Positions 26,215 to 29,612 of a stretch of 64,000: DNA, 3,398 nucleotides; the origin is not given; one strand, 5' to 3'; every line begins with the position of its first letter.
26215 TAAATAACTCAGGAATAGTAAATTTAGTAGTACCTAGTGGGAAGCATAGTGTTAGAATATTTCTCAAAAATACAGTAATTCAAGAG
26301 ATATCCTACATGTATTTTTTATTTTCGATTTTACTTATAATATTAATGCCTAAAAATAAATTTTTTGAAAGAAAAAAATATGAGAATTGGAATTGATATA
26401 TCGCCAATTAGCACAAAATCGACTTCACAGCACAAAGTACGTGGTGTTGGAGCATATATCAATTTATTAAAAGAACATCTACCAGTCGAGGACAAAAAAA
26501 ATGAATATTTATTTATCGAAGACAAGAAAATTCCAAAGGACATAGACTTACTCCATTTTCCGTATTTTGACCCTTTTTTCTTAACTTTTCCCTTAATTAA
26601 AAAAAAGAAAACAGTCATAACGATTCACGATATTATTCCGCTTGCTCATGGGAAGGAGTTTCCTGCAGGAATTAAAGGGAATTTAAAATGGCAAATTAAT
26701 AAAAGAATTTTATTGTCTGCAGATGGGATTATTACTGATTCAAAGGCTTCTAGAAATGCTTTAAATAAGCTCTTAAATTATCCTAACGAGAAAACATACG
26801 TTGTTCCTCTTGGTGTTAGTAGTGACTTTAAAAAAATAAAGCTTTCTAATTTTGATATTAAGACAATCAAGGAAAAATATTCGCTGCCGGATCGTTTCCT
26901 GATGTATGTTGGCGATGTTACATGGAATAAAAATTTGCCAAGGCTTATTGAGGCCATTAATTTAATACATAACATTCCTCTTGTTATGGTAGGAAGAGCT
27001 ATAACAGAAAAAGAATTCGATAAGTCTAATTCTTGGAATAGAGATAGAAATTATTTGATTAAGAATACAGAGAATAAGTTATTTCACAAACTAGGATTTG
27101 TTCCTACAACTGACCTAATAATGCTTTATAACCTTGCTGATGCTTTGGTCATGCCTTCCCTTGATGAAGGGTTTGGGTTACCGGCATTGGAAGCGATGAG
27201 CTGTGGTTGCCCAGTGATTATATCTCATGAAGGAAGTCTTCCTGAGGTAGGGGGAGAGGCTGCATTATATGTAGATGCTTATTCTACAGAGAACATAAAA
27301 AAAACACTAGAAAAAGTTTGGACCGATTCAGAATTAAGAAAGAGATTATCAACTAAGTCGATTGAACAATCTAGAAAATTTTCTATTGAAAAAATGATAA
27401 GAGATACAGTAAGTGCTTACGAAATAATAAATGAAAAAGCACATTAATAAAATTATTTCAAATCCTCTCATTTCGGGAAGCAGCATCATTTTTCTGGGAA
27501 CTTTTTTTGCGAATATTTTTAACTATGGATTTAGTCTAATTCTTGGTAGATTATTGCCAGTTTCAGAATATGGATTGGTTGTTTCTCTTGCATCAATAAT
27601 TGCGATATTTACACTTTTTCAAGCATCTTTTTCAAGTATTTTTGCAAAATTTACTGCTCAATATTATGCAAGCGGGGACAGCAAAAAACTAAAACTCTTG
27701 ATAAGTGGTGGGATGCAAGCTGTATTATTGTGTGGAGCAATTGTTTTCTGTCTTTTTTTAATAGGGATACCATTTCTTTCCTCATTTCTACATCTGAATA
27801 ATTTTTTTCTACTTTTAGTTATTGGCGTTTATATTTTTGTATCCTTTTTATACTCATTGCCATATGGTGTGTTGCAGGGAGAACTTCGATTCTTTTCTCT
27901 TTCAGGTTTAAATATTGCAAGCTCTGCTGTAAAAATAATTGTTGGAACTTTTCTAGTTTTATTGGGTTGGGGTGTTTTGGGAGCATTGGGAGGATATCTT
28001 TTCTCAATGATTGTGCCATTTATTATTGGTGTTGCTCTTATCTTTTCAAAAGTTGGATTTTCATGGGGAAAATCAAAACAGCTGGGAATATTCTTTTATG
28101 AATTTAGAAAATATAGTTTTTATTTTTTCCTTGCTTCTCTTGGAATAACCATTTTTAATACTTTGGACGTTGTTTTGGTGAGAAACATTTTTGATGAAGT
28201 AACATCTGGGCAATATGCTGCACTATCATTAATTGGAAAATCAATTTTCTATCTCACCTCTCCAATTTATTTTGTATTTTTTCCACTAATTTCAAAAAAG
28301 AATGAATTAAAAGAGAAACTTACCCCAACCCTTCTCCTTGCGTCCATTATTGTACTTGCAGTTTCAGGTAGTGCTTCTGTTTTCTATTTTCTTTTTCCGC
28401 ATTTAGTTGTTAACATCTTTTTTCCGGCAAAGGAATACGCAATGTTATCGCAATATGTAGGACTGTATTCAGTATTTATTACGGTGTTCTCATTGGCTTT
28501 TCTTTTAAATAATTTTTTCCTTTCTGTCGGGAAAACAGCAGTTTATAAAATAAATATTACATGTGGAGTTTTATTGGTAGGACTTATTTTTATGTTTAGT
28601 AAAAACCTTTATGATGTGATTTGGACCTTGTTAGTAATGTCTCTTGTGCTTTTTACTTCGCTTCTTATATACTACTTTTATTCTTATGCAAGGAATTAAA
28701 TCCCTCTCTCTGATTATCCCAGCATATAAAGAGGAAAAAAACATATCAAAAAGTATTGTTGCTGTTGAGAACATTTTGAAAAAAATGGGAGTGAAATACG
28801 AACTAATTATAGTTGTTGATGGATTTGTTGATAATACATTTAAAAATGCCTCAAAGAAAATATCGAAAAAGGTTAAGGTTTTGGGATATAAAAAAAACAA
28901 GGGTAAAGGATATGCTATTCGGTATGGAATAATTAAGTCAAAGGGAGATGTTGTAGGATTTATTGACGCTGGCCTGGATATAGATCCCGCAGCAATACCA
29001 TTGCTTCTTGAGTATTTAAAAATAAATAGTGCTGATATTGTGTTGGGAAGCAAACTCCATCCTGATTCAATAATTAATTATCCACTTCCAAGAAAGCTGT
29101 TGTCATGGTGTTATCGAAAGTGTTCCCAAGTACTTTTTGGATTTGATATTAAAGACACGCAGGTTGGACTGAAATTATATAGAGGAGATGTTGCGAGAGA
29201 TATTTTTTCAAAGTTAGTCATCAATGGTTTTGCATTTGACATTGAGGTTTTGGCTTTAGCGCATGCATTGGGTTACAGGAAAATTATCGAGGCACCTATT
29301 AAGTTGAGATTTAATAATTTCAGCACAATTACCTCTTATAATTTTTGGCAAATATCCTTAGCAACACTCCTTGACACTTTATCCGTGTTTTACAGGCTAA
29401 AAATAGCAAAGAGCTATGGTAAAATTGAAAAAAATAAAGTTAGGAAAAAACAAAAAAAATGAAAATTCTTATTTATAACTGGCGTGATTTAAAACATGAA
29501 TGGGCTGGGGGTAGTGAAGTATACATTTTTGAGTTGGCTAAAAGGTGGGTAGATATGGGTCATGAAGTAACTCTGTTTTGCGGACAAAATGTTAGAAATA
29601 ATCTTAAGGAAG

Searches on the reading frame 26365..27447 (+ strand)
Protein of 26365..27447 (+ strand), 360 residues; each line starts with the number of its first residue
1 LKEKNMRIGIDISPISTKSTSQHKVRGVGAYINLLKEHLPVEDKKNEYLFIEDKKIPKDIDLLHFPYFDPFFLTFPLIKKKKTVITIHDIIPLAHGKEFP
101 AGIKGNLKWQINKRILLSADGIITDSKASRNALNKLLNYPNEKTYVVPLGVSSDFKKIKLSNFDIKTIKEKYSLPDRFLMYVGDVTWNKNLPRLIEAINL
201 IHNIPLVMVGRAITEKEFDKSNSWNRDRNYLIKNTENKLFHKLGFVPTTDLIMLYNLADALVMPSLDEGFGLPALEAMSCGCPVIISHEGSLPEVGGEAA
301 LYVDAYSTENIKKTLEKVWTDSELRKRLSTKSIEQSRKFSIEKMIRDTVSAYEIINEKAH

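Call 6: search_protein_families(library=pfam, proteins=[window:26365-27447:+], max_evalue=0.01)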
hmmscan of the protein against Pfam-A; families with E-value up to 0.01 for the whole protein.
window:26365-27447:+ (360 aa): 6 families
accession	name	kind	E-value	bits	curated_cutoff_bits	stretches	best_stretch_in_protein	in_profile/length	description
PF00534.26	Glycos_transf_1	-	5.9e-28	98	26.4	1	168-332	5-169/172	Glycosyl transferases group 1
PF13692.12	Glyco_trans_1_4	-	2.6e-20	73.6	27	1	179-321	4-142/142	Glycosyl transferases group 1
PF13439.12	Glyco_transf_4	-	1.8e-11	44.8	28.5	1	59-154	72-169/170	Glycosyltransferase Family 4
PF20706.3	GT4-conflict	-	2.4e-08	33.8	26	1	256-289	280-313/385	Family 4 Glycosyltransferase in conflict systems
PF13579.12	Glyco_trans_4_4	-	0.00084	20.1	29.7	1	61-150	73-158/158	Glycosyl transferase 4-like domain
PF13524.12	Glyco_trans_1_2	-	0.0029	18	25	1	195-334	6-127/144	Glycosyl transferase-like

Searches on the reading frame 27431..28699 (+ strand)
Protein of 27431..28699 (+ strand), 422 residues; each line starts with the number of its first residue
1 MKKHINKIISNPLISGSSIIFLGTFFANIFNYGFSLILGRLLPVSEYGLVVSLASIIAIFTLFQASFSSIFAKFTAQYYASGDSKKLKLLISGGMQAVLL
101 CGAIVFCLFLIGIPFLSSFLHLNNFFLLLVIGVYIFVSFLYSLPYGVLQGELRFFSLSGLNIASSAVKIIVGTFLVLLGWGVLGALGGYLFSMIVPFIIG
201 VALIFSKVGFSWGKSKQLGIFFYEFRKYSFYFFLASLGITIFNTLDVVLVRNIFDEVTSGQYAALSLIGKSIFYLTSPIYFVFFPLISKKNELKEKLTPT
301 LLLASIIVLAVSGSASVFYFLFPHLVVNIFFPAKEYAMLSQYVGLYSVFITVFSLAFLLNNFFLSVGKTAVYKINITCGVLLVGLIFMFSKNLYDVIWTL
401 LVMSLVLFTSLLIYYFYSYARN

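Call 6: search_protein_families(library=pfam, proteins=[window:27431-28699:+], max_evalue=0.01)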
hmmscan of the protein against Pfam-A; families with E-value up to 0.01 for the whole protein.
window:27431-28699:+ (422 aa): 2 families
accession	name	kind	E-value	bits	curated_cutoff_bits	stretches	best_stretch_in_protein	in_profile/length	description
PF01943.22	Polysacc_synt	-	3e-17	63.4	28.2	1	15-289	3-272/274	Polysaccharide biosynthesis protein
PF13440.11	Polysacc_synt_3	-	1.2e-10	41.5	23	1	37-332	1-285/293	Polysaccharide biosynthesis protein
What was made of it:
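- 27431..28699 (+): Wzx/MOP-type flippase whose 3' end overlaps the start of a Dpm1-like GT2. PF01943 3e-17 and PF13440 1e-10 (call 6).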

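Call 78: search_protein_families(library=ncbifam, proteins=[window:27431-28699:+], max_evalue=1e-10)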
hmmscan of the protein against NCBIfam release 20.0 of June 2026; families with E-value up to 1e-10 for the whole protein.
window:27431-28699:+ (422 aa): 0 families

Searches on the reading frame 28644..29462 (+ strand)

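Call 6: search_protein_families(library=pfam, proteins=[window:28644-29462:+], max_evalue=0.01)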
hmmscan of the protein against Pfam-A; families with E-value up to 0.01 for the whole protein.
window:28644-29462:+ (272 aa): 2 families
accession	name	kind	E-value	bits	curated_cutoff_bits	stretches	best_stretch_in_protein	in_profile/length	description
PF00535.33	Glycos_transf_2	-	7.2e-18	65.5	23.3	1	22-187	1-167/168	Glycosyl transferase family 2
PF13641.12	Glyco_tranf_2_3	-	3.4e-05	24.4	27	1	21-133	3-119/230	Glycosyltransferase like family 2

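Call 10: search_protein_families(library=ncbifam, proteins=[window:28644-29462:+], max_evalue=0.001)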
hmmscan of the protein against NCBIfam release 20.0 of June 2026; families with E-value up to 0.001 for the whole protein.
window:28644-29462:+ (272 aa): 16 families
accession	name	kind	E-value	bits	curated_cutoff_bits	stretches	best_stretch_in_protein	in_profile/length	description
TIGR03937.1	PgaC_IcaA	equivalog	6e-14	51.8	422.3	1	15-128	41-153/407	poly-beta-1,6-N-acetyl-D-glucosamine synthase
NF047588.1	GlcsyltransPgfSStrep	equivalog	3.5e-12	46.2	500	1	21-136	3-120/308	glycosyltransferase PgfS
NF010496.0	PRK13915.1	equivalog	1.5e-11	44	262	1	18-125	30-142/307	glucosyl-3-phosphoglycerate synthase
NF007986.1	PRK10714.1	equivalog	1.5e-11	43.9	529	1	16-132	3-121/316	undecaprenyl-phosphate 4-deoxy-4-formamido-L-arabinose transferase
NF058614.1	PPMAGASynPpgS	equivalog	7.5e-09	35.3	370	1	23-228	4-203/226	polyprenyl-phospho-N-acetylgalactosaminyl synthase PpgS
NF007482.0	PRK10073.1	equivalog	8.8e-09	34.8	423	1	16-132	3-117/334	glycosyltransferase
NF041875.1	EPS_EpsD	equivalog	4.1e-08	33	370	1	21-150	1-129/325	exopolysaccharide biosynthesis glycosyltransferase EpsD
TIGR04283.1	glyco_like_mftF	equivalog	5.4e-08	32.7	182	1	21-122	1-94/221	TIGR04283 family arsenosugar biosynthesis glycosyltransferase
TIGR04182.1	glyco_TIGR04182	equivalog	1.4e-07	31.2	325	1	22-202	3-170/293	S-layer glycoprotein N-glycosyltransferase AglJ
NF041391.1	DPhHxTase_Halo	equivalog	1.8e-07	30.4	375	1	27-188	3-154/213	dolichyl-phosphate hexose transferase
NF047683.1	TeichurnBiosyTuaG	equivalog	6.1e-07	29.3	400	1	19-110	6-96/252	teichuronic acid biosynthesis protein TuaG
NF038302.1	EPS_HpsE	equivalog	1.6e-05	24.1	300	1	21-109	3-95/307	hormogonium polysaccharide biosynthesis glycosyltransferase HpsE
NF038299.1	EPS_HpsN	equivalog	2.5e-05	23.4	425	1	20-115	2-96/317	hormogonium polysaccharide biosynthesis glycosyltransferase HpsN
NF041865.1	EpsU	equivalog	4.5e-05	22.6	700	1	19-114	39-130/394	exopolysaccharide biosynthesis GT2 family glycosyltransferase EpsU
NF041394.1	GtaseAglG_Halo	equivalog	5.4e-05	22.6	440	1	21-141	3-122/304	glucosyl-dolichyl phosphate glucuronosyltransferase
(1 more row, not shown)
